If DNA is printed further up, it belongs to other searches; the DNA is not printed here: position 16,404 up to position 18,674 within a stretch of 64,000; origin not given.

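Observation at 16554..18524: A three-part protein: cNMP-binding domain, ParA/MinD-like domain with a degenerate Walker A, and a patatin phospholipase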

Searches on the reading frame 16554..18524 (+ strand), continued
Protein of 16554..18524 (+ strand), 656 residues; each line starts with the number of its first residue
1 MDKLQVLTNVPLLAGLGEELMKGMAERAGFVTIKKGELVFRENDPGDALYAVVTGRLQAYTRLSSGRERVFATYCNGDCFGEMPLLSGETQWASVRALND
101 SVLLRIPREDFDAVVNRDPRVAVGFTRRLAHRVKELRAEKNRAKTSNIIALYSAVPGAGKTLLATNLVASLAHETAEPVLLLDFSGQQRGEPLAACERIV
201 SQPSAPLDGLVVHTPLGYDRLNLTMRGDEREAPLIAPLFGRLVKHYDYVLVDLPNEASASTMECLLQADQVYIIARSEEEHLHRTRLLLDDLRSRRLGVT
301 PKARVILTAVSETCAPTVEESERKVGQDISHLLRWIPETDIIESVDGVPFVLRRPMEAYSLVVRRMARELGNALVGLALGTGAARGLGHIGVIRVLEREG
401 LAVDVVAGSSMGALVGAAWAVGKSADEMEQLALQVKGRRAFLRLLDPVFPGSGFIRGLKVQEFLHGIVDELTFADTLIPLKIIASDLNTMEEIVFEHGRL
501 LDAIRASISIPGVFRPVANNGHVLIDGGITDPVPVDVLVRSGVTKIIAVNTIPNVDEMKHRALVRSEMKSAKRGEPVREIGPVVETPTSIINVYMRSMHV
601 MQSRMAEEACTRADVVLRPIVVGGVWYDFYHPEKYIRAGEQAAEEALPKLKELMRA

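Call 31: find_homologous_proteins(query=A3, max_evalue=1e-20)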
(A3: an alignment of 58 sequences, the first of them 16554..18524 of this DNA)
Query A3 (58 sequences) (656 aa, profile of the alignment): 238 proteins with E <= 1e-20 among 8000 candidates; the best 120 are listed.
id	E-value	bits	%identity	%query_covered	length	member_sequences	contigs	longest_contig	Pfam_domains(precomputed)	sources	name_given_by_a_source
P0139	9.7e-258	875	35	100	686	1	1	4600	PF13614.13,PF00027.36,PF01734.28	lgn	-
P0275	5.1e-252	856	33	99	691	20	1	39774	PF01656.30,PF13614.13,PF00027.36,PF01734.28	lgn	-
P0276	4.3e-244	830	33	100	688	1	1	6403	PF00027.36,PF01734.28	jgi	jgi:NTE family protein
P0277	1.2e-242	825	33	100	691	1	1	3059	PF00027.36,PF01734.28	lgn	-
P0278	1.4e-241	821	32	100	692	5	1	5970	PF13614.13,PF00027.36,PF01734.28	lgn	-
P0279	1.6e-240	818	31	100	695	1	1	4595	PF00027.36,PF01734.28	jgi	-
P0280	1.0e-239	815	33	99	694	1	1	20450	PF00027.36,PF01734.28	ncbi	-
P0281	2.3e-239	814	33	100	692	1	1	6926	PF00027.36,PF01734.28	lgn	-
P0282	2.6e-239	814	32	100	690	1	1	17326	PF00027.36,PF01734.28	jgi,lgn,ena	-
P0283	3.7e-239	813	34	100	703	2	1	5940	PF13614.13,PF00027.36,PF01734.28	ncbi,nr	ncbi:MAG: patatin-like phospholipase family protein [Candidatus Omnitrophica bacterium]|nr:patatin-l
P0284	2.6e-238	811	33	100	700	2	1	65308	PF13614.13,PF00027.36,PF01734.28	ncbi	-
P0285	2.9e-238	810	33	100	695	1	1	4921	PF00027.36,PF01734.28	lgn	-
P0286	3.0e-238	810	32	99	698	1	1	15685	PF00027.36,PF01734.28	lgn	-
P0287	2.0e-237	808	32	100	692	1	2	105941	PF00027.36,PF01734.28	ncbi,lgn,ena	-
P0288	1.0e-236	805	33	99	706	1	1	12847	PF13614.13,PF00027.36,PF01734.28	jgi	-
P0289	2.2e-236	804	33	100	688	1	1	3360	PF00027.36,PF01734.28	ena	-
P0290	2.3e-236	804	34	100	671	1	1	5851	PF00027.36,PF01734.28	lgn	-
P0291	2.6e-236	804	32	100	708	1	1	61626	PF00027.36,PF01734.28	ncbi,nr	ncbi:MAG: patatin-like phospholipase family protein [Candidatus Omnitrophica bacterium]|nr:patatin-l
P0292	5.2e-236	803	31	100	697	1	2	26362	PF13614.13,PF00027.36,PF01734.28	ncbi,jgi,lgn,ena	-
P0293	7.3e-236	803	33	100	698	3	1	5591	PF00027.36,PF01734.28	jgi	jgi:NTE family protein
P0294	9.6e-236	802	39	100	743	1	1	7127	PF13614.13,PF06564.19,PF00027.36,PF01734.28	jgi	jgi:NTE family protein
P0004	5.0e-235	800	74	100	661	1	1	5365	PF13614.13,PF00027.36,PF01734.28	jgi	jgi:predicted acylesterase/phospholipase RssA/CRP-like cAMP-binding protein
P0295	1.3e-234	798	32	99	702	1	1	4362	PF00027.36,PF01734.28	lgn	-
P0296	2.5e-234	797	33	100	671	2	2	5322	PF00027.36,PF01734.28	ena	-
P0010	2.8e-234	797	74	100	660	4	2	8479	PF13614.13,PF00027.36,PF01734.28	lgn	-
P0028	3.5e-234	797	72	100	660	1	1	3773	PF13614.13,PF00027.36,PF01734.28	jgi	jgi:predicted acylesterase/phospholipase RssA/CRP-like cAMP-binding protein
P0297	9.4e-234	796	34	98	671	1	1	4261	PF00027.36,PF01734.28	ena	-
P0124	9.9e-234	795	42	100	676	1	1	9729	PF00027.36,PF01734.28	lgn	-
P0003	1.2e-233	795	75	100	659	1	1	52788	PF13614.13,PF00027.36,PF01734.28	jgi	jgi:predicted acylesterase/phospholipase RssA/CRP-like cAMP-binding protein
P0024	3.6e-233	794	72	100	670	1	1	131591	PF13614.13,PF00027.36,PF01734.28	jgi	jgi:NTE family protein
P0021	1.3e-232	792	73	100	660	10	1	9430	PF13614.13,PF00027.36,PF01734.28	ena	-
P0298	1.5e-232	792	33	100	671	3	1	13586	PF00027.36,PF01734.28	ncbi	-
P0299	3.2e-232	790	42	100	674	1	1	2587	PF00027.36,PF01734.28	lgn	-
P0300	3.8e-232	790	42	100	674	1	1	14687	PF00027.36,PF01734.28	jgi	jgi:predicted acylesterase/phospholipase RssA/CRP-like cAMP-binding protein/cellulose biosynthesis p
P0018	4.4e-232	790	72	100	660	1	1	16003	PF13614.13,PF00027.36,PF01734.28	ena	-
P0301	9.9e-232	789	34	98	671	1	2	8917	PF00027.36,PF01734.28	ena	-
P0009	1.1e-231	789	73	100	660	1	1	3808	PF13614.13,PF00027.36,PF01734.28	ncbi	-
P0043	2.7e-231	787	70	100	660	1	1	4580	PF13614.13,PF00027.36,PF01734.28,PF13481.13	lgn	-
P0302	2.8e-231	787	33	100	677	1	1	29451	PF00027.36,PF01734.28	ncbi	-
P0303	7.3e-231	786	30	100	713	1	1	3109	PF00027.36,PF01734.28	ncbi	-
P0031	1.1e-230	785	72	100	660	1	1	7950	PF13614.13,PF09140.18,PF00027.36,PF01734.28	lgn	-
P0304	1.2e-230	785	41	100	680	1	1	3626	PF00027.36,PF01734.28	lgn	-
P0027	1.4e-230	785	72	100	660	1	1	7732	PF13614.13,PF00027.36,PF01734.28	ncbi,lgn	-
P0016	1.5e-230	785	73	100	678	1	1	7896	PF13614.13,PF00027.36,PF01734.28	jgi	jgi:NTE family protein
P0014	1.8e-230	785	73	100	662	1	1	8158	PF13614.13,PF00027.36,PF01734.28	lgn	-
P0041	4.9e-230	783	70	100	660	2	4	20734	PF13614.13,PF00027.36,PF01734.28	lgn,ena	-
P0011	6.4e-230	783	73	100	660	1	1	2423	PF00027.36,PF01734.28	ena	-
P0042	8.1e-230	783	71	100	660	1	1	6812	PF00027.36,PF01734.28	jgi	jgi:predicted acylesterase/phospholipase RssA/CRP-like cAMP-binding protein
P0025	1.0e-229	782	72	100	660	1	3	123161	PF13614.13,PF00027.36,PF01734.28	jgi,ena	-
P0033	1.1e-229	782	71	100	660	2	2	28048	PF00027.36,PF01734.28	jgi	jgi:NTE family protein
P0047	1.3e-229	782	68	100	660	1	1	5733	PF00027.36,PF01734.28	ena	-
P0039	1.5e-229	782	71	100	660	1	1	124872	PF13614.13,PF00027.36,PF01734.28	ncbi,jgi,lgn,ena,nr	ncbi:MAG TPA: patatin-like phospholipase family protein [Verrucomicrobiae bacterium]|nr:patatin-like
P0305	1.7e-229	781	31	100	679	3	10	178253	PF00027.36,PF01734.28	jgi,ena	-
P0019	2.1e-229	781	73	100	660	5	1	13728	PF13614.13,PF00027.36,PF01734.28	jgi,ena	-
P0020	2.2e-229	781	72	100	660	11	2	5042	PF13614.13,PF00027.36,PF01734.28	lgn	-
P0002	4.0e-229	780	77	100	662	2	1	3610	PF00027.36,PF01734.28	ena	-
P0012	5.5e-229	780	74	100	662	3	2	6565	PF13614.13,PF00027.36,PF01734.28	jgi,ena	-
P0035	1.5e-228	778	69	100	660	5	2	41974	PF13614.13,PF00027.36,PF01734.28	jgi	jgi:NTE family protein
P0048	1.7e-228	778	68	100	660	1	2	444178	PF13614.13,PF00027.36,PF01734.28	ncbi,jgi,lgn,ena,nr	ncbi:MAG TPA: patatin-like phospholipase family protein [Verrucomicrobiae bacterium]|nr:patatin-like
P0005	2.0e-228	778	75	100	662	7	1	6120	PF00027.36,PF01734.28,PF13481.13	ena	-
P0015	2.7e-228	778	72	100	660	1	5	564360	PF13614.13,PF00027.36,PF01734.28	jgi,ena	jgi:NTE family protein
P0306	3.5e-228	777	36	99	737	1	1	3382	PF00027.36,PF01734.28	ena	-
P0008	5.9e-228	776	74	100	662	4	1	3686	PF13614.13,PF00027.36,PF01734.28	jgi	-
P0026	5.9e-228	776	71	100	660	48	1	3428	PF13614.13,PF00027.36,PF01734.28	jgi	jgi:NTE family protein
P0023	2.8e-227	774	73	100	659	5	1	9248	PF13614.13,PF00027.36,PF01734.28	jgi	jgi:predicted acylesterase/phospholipase RssA/CRP-like cAMP-binding protein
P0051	3.6e-227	774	67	100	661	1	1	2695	PF13614.13,PF00027.36,PF01734.28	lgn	-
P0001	3.9e-227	774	96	100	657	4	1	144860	PF13614.13,PF00027.36,PF01734.28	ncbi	-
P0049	6.2e-227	773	68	100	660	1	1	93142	PF13614.13,PF00027.36,PF01734.28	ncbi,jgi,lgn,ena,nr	ncbi:MAG TPA: patatin-like phospholipase family protein [Verrucomicrobiae bacterium]|nr:patatin-like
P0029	1.1e-226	772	71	100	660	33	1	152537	PF13614.13,PF00027.36,PF01734.28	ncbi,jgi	ncbi:MAG: patatin-like phospholipase family protein [Verrucomicrobiia bacterium]|jgi:NTE family prot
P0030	1.1e-226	772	71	100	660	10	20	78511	PF13614.13,PF00027.36,PF01734.28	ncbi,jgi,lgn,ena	jgi:NTE family protein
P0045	5.5e-226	770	69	100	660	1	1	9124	PF13614.13,PF00027.36,PF01734.28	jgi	jgi:NTE family protein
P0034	7.9e-226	769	71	100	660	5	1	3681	PF13614.13,PF00027.36,PF01734.28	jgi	jgi:NTE family protein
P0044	8.8e-226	769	69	100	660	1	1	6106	PF13614.13,PF00027.36,PF01734.28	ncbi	-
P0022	1.1e-225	769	72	100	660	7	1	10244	PF13614.13,PF00027.36,PF01734.28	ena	-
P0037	1.1e-225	769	71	100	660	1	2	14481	PF13614.13,PF00027.36,PF01734.28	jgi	jgi:NTE family protein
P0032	1.6e-225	768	72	100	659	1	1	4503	PF13614.13,PF00027.36,PF01734.28,PF13481.13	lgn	-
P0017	1.7e-225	768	73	100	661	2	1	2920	PF13614.13,PF00027.36,PF01734.28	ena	-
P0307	1.9e-225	768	32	99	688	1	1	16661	PF00027.36,PF01734.28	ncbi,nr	ncbi:MAG: patatin-like phospholipase family protein [Candidatus Omnitrophica bacterium]|nr:patatin-l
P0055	3.0e-225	767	67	100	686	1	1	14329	PF13614.13,PF00027.36,PF01734.28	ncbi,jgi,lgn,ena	-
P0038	3.5e-225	767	71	99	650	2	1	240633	PF13614.13,PF00027.36,PF01734.28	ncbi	ncbi:MAG: patatin-like phospholipase family protein [Verrucomicrobiia bacterium]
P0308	4.5e-225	767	41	100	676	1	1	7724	PF00027.36,PF01734.28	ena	-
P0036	4.5e-225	767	71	100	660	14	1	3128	PF13614.13,PF00027.36,PF01734.28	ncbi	-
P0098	9.6e-225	766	59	100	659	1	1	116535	PF00027.36,PF01734.28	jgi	jgi:predicted acylesterase/phospholipase RssA/CRP-like cAMP-binding protein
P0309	5.0e-224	763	32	100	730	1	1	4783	PF13614.13,PF00027.36,PF01734.28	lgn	-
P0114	6.0e-224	763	48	99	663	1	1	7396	PF13614.13,PF06564.19,PF00027.36,PF01734.28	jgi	jgi:NTE family protein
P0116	3.3e-223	761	48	100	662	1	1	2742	PF00027.36,PF01734.28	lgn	-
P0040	2.0e-222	758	71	100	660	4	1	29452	PF13614.13,PF00027.36,PF01734.28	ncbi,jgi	jgi:NTE family protein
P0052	9.4e-222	756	67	100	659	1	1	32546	PF00027.36,PF01734.28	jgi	jgi:NTE family protein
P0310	1.1e-221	756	33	99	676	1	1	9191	PF00027.36,PF01734.28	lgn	-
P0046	1.1e-221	756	72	100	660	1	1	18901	PF13614.13,PF00027.36,PF01734.28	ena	-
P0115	3.7e-221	754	49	100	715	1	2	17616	PF13614.13,PF06564.19,PF00027.36,PF01734.28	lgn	-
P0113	2.7e-220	751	50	99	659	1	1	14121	PF13614.13,PF06564.19,PF00027.36,PF01734.28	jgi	-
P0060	1.7e-219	748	67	100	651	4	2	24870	PF13614.13,PF00027.36,PF01734.28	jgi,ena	-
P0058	1.2e-218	746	65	100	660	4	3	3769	PF00027.36,PF01734.28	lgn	-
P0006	1.9e-218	745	75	100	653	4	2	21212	PF00027.36,PF01734.28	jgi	jgi:NTE family protein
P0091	2.6e-218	745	59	100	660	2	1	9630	PF00027.36,PF01734.28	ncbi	-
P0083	4.7e-218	744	65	100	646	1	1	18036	PF00027.36,PF01734.28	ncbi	-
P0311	5.9e-218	743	38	100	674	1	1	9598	PF00027.36,PF01734.28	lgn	-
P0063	6.0e-218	743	66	100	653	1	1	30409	PF01656.30,PF13614.13,PF00027.36,PF01734.28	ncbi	-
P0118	8.8e-218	743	48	100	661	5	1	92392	PF13614.13,PF06564.19,PF00027.36,PF01734.28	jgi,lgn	jgi:NTE family protein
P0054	2.5e-217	741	67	100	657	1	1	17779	PF00027.36,PF01734.28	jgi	jgi:NTE family protein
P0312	2.7e-217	741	33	99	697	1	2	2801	PF00027.36,PF01734.28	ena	-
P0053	7.4e-217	740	65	100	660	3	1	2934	PF00027.36,PF01734.28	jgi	jgi:NTE family protein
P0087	1.5e-216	739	64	100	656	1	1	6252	PF13614.13,PF00027.36,PF01734.28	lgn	-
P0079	4.8e-216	737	65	100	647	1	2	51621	PF00027.36,PF01734.28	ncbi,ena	-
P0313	6.6e-216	737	47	100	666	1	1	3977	PF00027.36,PF01734.28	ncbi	-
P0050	3.4e-215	734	68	100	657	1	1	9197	PF00027.36,PF01734.28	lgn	-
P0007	6.3e-215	733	76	100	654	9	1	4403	PF00027.36,PF01734.28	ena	-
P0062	5.6e-214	730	64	99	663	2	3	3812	PF00027.36,PF01734.28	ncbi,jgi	-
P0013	1.1e-213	729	75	100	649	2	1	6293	PF00027.36,PF01734.28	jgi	jgi:NTE family protein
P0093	1.1e-213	729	65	97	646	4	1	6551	PF00027.36,PF01734.28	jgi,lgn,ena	-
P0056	8.9e-213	726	64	100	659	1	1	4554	PF00027.36,PF01734.28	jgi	jgi:NTE family protein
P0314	2.3e-212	725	33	100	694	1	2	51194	PF00027.36,PF01734.28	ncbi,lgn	ncbi:MAG: patatin-like phospholipase family protein [Candidatus Omnitrophota bacterium]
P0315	2.0e-210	718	34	99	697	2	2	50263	PF00027.36,PF01734.28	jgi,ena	-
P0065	8.4e-210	716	63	99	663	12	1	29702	PF00027.36,PF01734.28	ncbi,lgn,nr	ncbi:MAG: patatin-like phospholipase family protein [Methylacidiphilales bacterium]|nr:patatin-like 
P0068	8.9e-210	716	63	99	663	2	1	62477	PF00027.36,PF01734.28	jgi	jgi:NTE family protein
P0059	9.9e-210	716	64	99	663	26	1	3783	PF00027.36,PF01734.28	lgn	-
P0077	1.5e-209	716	61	99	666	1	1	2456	PF00027.36,PF01734.28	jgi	jgi:NTE family protein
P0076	1.8e-209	715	63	99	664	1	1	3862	PF13614.13,PF00027.36,PF01734.28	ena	-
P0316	2.3e-209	715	31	99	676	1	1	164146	PF00027.36,PF01734.28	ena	-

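Call 32: fold_search(model_id=the predicted structure, library=pdb)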
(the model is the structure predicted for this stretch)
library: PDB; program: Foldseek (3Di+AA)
matches with E <= 10: 1700; with E <= 0.001: 863
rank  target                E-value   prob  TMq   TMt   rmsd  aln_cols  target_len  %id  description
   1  5fya_A                4.3e-18  1.00  0.34  0.86   4.8       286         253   32  Cubic crystal of the native PlpD (released 2016-04-06)
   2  5fqu_B                4.3e-17  1.00  0.33  0.86   5.3       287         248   31  Orthorhombic crystal structure of of PlpD (selenomethionine derivative) (released 2016-04-06)
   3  5fya_B                5.0e-17  1.00  0.34  0.85   4.8       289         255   32  Cubic crystal of the native PlpD (released 2016-04-06)
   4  5fqu_A                6.6e-17  1.00  0.33  0.86   5.1       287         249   31  Orthorhombic crystal structure of of PlpD (selenomethionine derivative) (released 2016-04-06)
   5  9ion_B                2.5e-11  1.00  0.30  0.61   6.9       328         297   16  Cryo-EM structure of cUA bound CapE filament (released 2025-05-21)
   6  9ion_C                4.7e-11  1.00  0.32  0.66   4.2       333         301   17  Cryo-EM structure of cUA bound CapE filament (released 2025-05-21)
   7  3ea0_B                5.3e-11  1.00  0.31  0.77   3.6       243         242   22  Crystal Structure of ParA Family ATPase from Chlorobium tepidum TLS (released 2008-09-23)
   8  9ioq                  5.6e-11  1.00  0.33  0.64   5.0       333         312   18  Crystal structure of CapE bound cUA (released 2025-05-21)
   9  4ev0_A                5.9e-11  1.00  0.20  0.56  10.5       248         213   24  Crystal Structure of Thermus thermophilus Catabolite Activator Protein (released 2012-06-20)
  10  9kej_A                7.7e-11  1.00  0.31  0.55   6.8       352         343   15  Cryo-EM structure of AbCapV S58A filament bound with 3'3'-cGAMP (released 2025-11-12)
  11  9kh6_A                1.0e-10  1.00  0.33  0.62   6.4       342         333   17  cryo-EM structure of lipase/ligand/substrate complex (released 2026-03-04)
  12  9ion_A                1.1e-10  1.00  0.30  0.58   6.9       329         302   17  Cryo-EM structure of cUA bound CapE filament (released 2025-05-21)
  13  4ev0_D                1.1e-10  1.00  0.19  0.53  12.6       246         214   25  Crystal Structure of Thermus thermophilus Catabolite Activator Protein (released 2012-06-20)
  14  9iom                  1.2e-10  1.00  0.32  0.64   6.0       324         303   19  CapE apo form (released 2025-05-21)
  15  8zr9_A                1.4e-10  1.00  0.29  0.52   7.8       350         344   16  Cryo-EM structure of AbCapV filemant bound with 3',3'-cGAMP (released 2025-11-19)
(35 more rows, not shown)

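Call 47: search_protein_families(library=padloc, proteins=[window:16554-18524:+], max_evalue=0.01)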
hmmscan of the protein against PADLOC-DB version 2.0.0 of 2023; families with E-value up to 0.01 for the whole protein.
window:16554-18524:+ (656 aa): 9 families
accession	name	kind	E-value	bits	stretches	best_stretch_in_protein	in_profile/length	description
PDLC02371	PycTIR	-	1.1e-13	49.2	1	5-198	15-199/288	-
PDLC00731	Effector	-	4.9e-12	43.4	1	18-155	30-163/306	TIR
PDLC00732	Effector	-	1.3e-06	25.6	1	18-143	26-151/301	TIR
PDLC00758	Effector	-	1.7e-05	22.3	1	384-530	16-184/331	Phospholipase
PDLC00730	Effector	-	0.00072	16.8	1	5-147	34-172/299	TIR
PDLC00757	Effector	-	0.00091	16.7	1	377-530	13-189/331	Phospholipase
PDLC00734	PycC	-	0.0021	15.3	1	20-117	25-122/374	Pycsar cyclase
PDLC00755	Effector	-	0.0083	13.3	0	377-433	14-75/311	Phospholipase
PDLC05014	PDC-S41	-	0.0085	12.4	0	138-173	226-261/657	-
